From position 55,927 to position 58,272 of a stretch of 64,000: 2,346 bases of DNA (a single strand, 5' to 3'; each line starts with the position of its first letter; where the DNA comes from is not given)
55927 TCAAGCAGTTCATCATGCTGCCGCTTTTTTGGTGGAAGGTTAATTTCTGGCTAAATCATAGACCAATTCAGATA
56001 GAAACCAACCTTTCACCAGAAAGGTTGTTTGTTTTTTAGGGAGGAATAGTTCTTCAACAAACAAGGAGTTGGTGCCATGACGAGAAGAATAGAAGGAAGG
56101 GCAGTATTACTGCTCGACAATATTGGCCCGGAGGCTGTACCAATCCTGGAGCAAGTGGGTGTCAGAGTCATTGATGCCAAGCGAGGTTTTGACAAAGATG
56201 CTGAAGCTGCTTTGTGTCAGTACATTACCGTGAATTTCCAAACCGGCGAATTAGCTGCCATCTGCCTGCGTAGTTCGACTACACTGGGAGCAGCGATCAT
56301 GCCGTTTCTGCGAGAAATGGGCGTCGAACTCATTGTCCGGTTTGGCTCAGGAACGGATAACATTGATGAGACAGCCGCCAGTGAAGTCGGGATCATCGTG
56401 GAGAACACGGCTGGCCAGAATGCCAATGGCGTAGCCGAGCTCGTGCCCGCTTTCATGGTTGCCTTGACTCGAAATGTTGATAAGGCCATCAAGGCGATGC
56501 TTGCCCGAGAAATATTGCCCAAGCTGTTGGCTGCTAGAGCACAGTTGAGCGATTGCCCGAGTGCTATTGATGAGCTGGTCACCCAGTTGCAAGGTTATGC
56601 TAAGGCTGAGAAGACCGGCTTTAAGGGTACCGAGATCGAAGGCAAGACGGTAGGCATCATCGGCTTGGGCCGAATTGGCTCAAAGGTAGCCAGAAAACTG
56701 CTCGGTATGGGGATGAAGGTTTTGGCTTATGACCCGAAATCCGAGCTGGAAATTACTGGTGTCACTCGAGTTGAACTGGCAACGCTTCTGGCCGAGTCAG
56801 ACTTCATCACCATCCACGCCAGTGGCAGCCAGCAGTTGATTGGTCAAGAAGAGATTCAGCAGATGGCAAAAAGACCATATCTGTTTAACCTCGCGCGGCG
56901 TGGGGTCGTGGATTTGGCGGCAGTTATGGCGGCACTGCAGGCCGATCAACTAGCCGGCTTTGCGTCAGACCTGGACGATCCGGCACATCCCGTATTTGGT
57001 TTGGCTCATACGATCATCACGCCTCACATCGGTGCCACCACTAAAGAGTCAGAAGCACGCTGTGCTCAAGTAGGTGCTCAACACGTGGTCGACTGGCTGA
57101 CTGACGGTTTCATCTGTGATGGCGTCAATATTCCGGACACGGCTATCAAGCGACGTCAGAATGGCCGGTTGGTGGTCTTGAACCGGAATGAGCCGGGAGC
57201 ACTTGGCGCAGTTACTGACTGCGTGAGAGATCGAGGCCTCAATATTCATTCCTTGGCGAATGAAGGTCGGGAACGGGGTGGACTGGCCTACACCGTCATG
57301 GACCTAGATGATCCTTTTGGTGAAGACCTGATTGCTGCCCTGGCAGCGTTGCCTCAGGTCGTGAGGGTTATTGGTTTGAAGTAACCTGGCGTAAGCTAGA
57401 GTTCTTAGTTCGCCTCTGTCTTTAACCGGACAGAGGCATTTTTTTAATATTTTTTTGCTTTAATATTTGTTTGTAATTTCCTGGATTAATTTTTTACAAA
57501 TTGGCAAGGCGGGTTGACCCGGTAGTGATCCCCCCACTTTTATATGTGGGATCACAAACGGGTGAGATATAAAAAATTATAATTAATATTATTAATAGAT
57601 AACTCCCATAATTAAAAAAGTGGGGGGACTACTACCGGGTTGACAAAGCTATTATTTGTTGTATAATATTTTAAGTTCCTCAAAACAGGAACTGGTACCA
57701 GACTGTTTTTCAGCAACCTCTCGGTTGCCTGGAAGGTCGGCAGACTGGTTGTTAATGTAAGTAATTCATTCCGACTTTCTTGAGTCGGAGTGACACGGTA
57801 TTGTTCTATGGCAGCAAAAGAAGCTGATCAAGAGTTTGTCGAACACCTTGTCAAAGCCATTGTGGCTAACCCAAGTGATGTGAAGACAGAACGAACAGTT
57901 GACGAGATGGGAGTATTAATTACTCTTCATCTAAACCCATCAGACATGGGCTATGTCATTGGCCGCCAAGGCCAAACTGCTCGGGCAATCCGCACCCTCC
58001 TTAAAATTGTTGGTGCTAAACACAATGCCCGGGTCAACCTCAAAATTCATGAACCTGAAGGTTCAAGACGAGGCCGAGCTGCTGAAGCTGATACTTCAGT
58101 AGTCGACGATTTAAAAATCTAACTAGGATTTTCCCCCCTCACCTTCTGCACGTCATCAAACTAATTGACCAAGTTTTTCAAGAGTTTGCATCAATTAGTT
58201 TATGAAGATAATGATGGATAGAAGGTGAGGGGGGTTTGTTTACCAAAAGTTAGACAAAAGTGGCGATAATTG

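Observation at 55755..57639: Self-contained high-GC serA cassette flanked by two copies of a 123-bp TIR MITE, splitting the conserved rpsP-khpA pair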

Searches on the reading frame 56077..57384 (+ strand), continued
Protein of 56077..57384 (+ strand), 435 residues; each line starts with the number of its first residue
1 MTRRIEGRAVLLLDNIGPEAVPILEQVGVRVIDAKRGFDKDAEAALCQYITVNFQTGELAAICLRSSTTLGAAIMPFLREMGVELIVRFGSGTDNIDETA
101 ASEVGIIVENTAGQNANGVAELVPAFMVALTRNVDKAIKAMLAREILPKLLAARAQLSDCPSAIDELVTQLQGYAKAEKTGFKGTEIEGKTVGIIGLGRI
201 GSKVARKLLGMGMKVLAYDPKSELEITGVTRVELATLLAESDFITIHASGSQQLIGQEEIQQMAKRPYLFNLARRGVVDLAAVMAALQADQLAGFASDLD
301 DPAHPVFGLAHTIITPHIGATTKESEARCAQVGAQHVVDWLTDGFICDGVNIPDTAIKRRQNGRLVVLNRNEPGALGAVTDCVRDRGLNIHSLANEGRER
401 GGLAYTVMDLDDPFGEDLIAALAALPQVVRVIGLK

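Call 22: find_encoding_contigs(protein=P0008, flank=6000, max_places=3)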
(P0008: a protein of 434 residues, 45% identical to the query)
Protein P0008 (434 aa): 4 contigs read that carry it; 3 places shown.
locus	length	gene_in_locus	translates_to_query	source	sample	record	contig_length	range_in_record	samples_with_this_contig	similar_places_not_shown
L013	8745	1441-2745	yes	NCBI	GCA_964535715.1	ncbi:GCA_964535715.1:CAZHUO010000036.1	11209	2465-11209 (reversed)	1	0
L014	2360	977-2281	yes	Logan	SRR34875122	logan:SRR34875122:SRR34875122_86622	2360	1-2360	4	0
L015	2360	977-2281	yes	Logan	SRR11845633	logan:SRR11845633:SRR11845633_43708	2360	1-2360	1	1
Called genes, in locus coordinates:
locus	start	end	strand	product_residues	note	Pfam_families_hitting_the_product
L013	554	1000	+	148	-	PF00886:Ribosomal_S16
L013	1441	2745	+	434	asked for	PF00389:2-Hacid_dh, PF02826:2-Hacid_dh_C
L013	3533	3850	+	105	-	PF13083:KH_KhpA-B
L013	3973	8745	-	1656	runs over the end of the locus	PF08309:LVIVD (weak)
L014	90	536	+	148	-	PF00886:Ribosomal_S16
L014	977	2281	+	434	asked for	PF00389:2-Hacid_dh, PF02826:2-Hacid_dh_C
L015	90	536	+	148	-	PF00886:Ribosomal_S16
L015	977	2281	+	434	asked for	PF00389:2-Hacid_dh, PF02826:2-Hacid_dh_C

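Call 33: find_encoding_contigs(protein=P0004, flank=3000, max_places=2)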
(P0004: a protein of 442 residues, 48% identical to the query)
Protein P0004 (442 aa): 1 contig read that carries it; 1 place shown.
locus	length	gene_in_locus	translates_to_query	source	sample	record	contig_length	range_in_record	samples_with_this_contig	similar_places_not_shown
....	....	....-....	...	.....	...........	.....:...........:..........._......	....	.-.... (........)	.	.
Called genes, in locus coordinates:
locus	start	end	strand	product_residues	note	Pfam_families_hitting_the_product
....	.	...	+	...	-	?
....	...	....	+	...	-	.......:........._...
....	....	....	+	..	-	-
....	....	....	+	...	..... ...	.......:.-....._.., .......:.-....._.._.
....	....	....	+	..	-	-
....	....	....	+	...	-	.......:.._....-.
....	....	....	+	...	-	?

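Call 34: find_encoding_contigs(protein=P0007, flank=3000, max_places=2)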
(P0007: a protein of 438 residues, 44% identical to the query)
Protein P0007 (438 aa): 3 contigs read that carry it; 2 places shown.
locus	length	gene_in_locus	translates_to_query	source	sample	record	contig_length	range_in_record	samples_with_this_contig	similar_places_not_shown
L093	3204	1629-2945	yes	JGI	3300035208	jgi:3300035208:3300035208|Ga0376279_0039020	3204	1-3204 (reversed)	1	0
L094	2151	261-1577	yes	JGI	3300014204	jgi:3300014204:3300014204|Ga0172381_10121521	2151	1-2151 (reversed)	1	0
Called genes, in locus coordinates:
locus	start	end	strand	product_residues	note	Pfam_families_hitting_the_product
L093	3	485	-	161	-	?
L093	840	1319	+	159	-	PF00886:Ribosomal_S16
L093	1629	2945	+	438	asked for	PF00389:2-Hacid_dh, PF02826:2-Hacid_dh_C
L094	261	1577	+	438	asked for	PF00389:2-Hacid_dh, PF02826:2-Hacid_dh_C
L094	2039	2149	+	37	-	?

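Call 35: find_encoding_contigs(protein=P0002, flank=3000, max_places=2)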
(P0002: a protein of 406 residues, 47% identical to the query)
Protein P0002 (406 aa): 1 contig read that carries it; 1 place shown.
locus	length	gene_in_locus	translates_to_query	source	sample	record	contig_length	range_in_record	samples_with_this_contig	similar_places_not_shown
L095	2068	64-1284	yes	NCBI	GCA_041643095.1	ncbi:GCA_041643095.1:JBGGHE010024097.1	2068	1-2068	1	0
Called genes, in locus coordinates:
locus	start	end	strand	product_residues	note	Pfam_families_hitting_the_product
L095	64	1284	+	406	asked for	PF00389:2-Hacid_dh, PF02826:2-Hacid_dh_C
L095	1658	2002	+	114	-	PF13083:KH_KhpA-B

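Call 36: find_encoding_contigs(protein=P0010, flank=3000, max_places=2)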
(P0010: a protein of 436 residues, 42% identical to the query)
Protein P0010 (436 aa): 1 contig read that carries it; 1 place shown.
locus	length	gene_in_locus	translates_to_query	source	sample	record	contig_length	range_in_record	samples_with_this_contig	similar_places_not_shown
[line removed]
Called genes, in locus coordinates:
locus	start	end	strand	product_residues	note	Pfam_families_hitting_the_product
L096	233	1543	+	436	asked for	PF00389:2-Hacid_dh, PF02826:2-Hacid_dh_C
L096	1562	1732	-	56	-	-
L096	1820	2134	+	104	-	PF13083:KH_KhpA-B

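Call 51: search_protein_families(library=ncbifam, proteins=[window:56077-57384:+], max_evalue=0.01)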
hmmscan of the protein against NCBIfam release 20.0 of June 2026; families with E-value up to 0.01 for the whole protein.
window:56077-57384:+ (435 aa): 29 families (the best 25 are shown)
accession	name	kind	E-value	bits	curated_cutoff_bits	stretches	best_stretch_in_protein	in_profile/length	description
TIGR01327.1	PGDH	equivalog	1.7e-61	208.6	454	3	176-358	125-318/525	phosphoglycerate dehydrogenase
NF008759.0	PRK11790.1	equivalog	1.6e-52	178.6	404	2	178-431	141-406/410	phosphoglycerate dehydrogenase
NF009714.1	PRK13243.1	equivalog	3.5e-34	118.6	455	2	182-340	143-312/332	glyoxylate reductase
NF000492.1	vanH_gen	exception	1.3e-28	100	540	2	182-299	134-251/312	D-lactate dehydrogenase VanH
NF005069.0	PRK06487.1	equivalog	2.9e-28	98.8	448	2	143-337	107-307/320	2-hydroxyacid dehydrogenase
NF006263.0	PRK08410.1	equivalog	7e-26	91.3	389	2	185-341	141-307/311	D-2-hydroxyacid dehydrogenase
NF005750.0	PRK07574.1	equivalog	9.9e-26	90.7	329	1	180-338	183-353/386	NAD-dependent formate dehydrogenase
NF005387.0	PRK06932.1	equivalog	1.5e-23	83.3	492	2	185-319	143-288/314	2-hydroxyacid dehydrogenase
NF041369.1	Dhydh_Halo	equivalog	8.8e-23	81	400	1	187-337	130-291/305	D-2-hydroxyacid dehydrogenase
NF000371.1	vanH_Agroup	exception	5e-22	78.5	700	2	183-299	140-256/322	VanH-A/VanH-Pt family D-lactate dehydrogenase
NF001309.0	PRK00257.1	equivalog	8.9e-22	77.6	434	2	182-340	109-277/379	4-phosphoerythronate dehydrogenase PdxB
NF000004.1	vanH-D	exception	2e-21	76.5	550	1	170-307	131-265/323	D-lactate dehydrogenase VanH-D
NF011938.0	PRK15409.1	equivalog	3.2e-20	72.4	492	1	181-342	137-310/324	glyoxylate/hydroxypyruvate reductase GhrB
NF000151.1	vanH-Ac1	exception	1.2e-19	70.9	750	2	182-301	170-289/351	D-lactate dehydrogenase VanH-Ac1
NF000128.1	vanH-Sc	exception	3e-19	69.3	650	2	182-301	154-273/337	D-lactate dehydrogenase VanH-Sc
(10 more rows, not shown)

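Call 52: search_solved_structures(query=window:56077-57384:+, max_evalue=1e-10)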
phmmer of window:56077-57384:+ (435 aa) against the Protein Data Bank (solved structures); distinct sequences matched with E-value up to 1e-10: 130 (the best 60 are shown).
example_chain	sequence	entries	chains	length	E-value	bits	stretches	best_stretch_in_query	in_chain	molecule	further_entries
6plf_A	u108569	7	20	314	1.2e-35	126.6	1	175-341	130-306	D-3-phosphoglycerate dehydrogenase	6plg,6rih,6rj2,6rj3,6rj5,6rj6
6cwa_A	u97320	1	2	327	1.4e-35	126.4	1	175-341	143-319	D-3-phosphoglycerate dehydrogenase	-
7cvp_A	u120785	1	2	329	1.4e-35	126.4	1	176-341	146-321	D-3-phosphoglycerate dehydrogenase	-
2g76_A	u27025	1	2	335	1.5e-35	126.3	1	175-341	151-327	D-3-phosphoglycerate dehydrogenase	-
7dkm_A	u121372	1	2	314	1.6e-35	126.2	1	176-339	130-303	D-3-phosphoglycerate dehydrogenase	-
7ewh_A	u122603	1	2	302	2.4e-35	125.6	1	176-339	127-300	D-3-phosphoglycerate dehydrogenase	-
5n6c_A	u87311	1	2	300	6.6e-35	124.2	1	176-339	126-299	D-3-phosphoglycerate dehydrogenase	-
3ddn_A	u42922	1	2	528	3.3e-33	118.6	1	179-357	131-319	D-3-phosphoglycerate dehydrogenase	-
1ygy_A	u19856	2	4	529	3.4e-33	118.5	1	179-357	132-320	D-3-phosphoglycerate dehydrogenase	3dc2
1wwk_A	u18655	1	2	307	3.1e-32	115.4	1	182-339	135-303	phosphoglycerate dehydrogenase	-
3k5p_A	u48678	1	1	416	8.2e-31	110.7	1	178-425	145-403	D-3-phosphoglycerate dehydrogenase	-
2p9c_A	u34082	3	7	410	2.6e-30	109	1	185-431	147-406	D-3-phosphoglycerate dehydrogenase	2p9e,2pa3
1sc6_A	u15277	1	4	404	3.7e-30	108.5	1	184-431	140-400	D-3-phosphoglycerate dehydrogenase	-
1psd_A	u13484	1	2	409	4.4e-30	108.3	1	185-431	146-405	D-3-PHOSPHOGLYCERATE DEHYDROGENASE (PHOSPHOGLYCERATE DEHYDROGENASE)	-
1yba_A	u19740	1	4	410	4.4e-30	108.3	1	185-431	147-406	D-3-phosphoglycerate dehydrogenase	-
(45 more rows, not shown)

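Call 76: list_cluster_members(proteins=[P0001, P0121])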
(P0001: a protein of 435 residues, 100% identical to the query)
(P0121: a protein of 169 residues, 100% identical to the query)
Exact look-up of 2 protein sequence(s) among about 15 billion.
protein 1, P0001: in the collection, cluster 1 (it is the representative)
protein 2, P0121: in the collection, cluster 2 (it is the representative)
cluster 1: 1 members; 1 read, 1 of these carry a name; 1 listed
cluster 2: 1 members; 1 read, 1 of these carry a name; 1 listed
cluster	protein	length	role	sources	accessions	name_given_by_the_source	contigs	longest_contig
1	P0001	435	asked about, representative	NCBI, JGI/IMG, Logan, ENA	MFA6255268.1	MAG: phosphoglycerate dehydrogenase [Patescibacteria group bacterium] | D-3-phosphoglycerate dehydrogenase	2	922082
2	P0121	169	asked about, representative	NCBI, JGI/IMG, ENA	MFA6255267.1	MAG: 30S ribosomal protein S16 [Patescibacteria group bacterium] | small subunit ribosomal protein S16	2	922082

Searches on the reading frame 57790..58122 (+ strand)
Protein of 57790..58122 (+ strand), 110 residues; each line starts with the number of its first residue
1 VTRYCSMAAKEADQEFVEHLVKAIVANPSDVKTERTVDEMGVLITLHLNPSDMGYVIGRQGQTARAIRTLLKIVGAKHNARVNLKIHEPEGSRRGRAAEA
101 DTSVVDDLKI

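Call 9: search_protein_families(library=pfam, proteins=[window:57790-58122:+])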
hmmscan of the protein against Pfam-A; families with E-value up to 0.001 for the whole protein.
window:57790-58122:+ (110 aa): 2 families
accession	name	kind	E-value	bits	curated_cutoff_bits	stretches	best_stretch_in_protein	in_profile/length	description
PF13083.13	KH_KhpA-B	-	1.2e-22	80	32.1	1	14-86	1-73/73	KhpA/KhpB, KH domain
PF07650.23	KH_2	-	0.00016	21.9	22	1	28-88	15-72/78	KH domain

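Call 15: find_encoding_contigs(protein=window:57808-58122:+, flank=6000, max_places=10)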
Protein window:57808-58122:+ (104 aa): 4 contigs read that carry it; 1 place shown.
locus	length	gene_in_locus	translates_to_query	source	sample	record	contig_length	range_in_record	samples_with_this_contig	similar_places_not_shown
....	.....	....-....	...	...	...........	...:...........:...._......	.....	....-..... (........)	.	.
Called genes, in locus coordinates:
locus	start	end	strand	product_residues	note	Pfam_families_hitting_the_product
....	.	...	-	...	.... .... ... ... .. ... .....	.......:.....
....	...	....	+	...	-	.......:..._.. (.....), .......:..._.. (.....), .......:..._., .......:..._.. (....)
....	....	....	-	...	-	-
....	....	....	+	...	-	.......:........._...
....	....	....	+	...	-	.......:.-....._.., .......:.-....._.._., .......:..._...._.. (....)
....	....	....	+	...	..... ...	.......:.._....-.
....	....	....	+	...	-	-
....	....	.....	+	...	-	-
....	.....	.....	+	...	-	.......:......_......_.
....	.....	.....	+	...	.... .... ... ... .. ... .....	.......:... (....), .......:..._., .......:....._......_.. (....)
